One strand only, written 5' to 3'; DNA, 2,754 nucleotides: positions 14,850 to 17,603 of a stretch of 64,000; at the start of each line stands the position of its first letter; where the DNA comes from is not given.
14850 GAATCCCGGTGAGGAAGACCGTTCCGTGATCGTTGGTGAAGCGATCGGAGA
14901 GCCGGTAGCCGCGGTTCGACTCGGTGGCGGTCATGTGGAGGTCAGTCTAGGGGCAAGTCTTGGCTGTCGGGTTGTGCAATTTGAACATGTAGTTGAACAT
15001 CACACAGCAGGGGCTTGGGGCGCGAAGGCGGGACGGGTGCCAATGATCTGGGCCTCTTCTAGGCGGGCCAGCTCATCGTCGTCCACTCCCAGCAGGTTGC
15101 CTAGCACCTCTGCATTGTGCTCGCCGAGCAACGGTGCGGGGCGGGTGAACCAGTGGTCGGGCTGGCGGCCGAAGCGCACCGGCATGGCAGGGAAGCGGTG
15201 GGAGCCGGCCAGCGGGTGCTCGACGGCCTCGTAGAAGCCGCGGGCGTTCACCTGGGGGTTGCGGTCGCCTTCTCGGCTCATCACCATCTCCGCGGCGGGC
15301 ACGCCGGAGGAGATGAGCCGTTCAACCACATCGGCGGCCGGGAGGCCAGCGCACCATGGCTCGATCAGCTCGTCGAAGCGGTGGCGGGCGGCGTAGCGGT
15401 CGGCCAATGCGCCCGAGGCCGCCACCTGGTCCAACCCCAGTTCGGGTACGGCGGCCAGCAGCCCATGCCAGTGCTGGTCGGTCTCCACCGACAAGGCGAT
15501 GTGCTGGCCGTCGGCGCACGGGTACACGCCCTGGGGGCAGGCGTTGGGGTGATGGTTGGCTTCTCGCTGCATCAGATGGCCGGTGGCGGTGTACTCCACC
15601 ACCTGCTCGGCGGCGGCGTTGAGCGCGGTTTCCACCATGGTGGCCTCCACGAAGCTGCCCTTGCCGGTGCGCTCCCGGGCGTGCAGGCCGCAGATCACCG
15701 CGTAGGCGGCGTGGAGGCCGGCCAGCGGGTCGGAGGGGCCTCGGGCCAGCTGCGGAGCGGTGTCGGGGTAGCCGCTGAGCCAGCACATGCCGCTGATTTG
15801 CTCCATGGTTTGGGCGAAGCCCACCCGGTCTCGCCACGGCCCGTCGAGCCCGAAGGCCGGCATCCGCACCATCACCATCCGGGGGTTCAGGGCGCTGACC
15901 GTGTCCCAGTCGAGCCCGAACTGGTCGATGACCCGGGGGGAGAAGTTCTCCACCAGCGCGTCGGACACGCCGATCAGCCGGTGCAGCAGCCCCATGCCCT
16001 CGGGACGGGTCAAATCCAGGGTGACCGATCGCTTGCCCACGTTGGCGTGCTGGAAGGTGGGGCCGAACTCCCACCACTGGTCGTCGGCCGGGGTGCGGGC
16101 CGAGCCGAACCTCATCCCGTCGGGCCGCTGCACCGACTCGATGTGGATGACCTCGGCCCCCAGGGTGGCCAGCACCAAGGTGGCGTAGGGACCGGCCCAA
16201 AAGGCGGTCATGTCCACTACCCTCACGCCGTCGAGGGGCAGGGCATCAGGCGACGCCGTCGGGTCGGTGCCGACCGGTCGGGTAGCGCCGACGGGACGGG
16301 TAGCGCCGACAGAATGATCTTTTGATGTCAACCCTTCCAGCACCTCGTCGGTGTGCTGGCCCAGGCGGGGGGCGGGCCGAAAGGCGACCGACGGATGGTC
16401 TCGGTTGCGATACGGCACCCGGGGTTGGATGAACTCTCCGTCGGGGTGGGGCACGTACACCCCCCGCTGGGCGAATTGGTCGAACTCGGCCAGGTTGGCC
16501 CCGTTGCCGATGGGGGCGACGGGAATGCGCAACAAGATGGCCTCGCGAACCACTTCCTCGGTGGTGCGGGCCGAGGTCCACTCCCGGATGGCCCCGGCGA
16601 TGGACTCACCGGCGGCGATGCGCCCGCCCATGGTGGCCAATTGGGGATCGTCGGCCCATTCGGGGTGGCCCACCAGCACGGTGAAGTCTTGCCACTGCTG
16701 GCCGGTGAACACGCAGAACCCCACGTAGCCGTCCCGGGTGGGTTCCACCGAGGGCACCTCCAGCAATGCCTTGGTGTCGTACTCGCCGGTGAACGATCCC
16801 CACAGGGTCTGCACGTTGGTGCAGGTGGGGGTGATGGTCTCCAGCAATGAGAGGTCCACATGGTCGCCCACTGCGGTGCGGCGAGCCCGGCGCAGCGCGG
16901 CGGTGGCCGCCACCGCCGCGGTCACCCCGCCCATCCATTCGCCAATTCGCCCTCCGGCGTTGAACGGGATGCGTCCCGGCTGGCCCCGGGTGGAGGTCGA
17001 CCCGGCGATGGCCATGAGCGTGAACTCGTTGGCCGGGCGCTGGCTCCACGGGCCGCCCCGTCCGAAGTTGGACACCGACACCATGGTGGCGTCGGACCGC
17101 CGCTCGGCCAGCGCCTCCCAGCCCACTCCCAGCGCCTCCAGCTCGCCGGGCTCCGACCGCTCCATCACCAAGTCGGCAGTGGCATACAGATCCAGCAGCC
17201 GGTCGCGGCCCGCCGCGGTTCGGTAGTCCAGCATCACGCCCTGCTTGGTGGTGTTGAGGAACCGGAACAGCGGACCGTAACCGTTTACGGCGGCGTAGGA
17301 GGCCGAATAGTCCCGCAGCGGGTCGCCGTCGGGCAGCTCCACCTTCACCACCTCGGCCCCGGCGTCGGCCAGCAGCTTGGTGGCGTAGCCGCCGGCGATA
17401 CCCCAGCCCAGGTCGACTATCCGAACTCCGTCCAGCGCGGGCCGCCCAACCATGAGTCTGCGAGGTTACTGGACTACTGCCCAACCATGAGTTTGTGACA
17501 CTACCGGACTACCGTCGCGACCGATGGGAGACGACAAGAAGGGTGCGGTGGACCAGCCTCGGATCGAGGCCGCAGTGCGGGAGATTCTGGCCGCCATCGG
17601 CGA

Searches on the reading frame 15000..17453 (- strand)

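Call 69: search_protein_families(library=pfam, proteins=[window:15000-17453:-], max_evalue=0.00001)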
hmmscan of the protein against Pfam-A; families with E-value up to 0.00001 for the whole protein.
window:15000-17453:- (817 aa): 1 family
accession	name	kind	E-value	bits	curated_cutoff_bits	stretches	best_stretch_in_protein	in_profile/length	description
PF02515.22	CoA_transf_3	-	2.4e-174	580.1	23.3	2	407-780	1-366/366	CoA-transferase family III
